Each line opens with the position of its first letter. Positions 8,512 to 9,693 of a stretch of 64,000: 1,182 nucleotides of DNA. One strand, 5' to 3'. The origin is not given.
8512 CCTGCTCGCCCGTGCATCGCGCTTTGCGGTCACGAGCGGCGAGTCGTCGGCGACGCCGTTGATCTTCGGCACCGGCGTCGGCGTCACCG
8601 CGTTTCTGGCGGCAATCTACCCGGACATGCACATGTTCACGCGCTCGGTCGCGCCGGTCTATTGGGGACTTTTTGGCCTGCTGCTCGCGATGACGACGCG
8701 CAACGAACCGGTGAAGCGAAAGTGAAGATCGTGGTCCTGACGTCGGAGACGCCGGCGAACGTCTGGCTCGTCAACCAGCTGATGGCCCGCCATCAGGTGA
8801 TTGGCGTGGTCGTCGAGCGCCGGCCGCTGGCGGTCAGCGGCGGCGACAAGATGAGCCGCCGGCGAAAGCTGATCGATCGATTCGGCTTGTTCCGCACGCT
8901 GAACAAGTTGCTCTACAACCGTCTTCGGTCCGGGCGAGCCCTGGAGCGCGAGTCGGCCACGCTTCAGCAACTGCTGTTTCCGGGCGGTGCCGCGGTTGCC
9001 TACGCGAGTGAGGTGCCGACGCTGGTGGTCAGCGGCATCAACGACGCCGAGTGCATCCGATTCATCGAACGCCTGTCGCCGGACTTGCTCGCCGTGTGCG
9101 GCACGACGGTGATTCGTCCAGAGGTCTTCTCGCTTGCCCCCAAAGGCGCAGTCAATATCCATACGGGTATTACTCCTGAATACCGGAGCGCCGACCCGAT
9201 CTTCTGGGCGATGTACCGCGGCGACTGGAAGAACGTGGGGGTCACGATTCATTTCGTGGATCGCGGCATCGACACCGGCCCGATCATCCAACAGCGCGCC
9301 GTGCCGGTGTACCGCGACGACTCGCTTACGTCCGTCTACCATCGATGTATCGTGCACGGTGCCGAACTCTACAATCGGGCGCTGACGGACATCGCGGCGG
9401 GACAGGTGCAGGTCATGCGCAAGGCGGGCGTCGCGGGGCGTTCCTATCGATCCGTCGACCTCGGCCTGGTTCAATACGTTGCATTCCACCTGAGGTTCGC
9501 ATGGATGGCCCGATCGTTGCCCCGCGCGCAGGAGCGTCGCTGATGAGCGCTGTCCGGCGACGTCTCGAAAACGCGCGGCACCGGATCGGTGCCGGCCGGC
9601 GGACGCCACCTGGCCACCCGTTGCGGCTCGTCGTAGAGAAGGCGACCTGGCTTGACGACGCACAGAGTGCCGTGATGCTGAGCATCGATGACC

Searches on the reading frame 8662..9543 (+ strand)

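Call 54: search_protein_families(library=pfam, proteins=[window:8662-9543:+], max_evalue=0.00001)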
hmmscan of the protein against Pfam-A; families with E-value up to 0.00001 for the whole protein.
window:8662-9543:+ (293 aa): 1 family
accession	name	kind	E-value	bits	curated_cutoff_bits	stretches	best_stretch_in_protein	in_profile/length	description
PF00551.24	Formyl_trans_N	-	1.2e-20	74.4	26.1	1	126-240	66-180/181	Formyl transferase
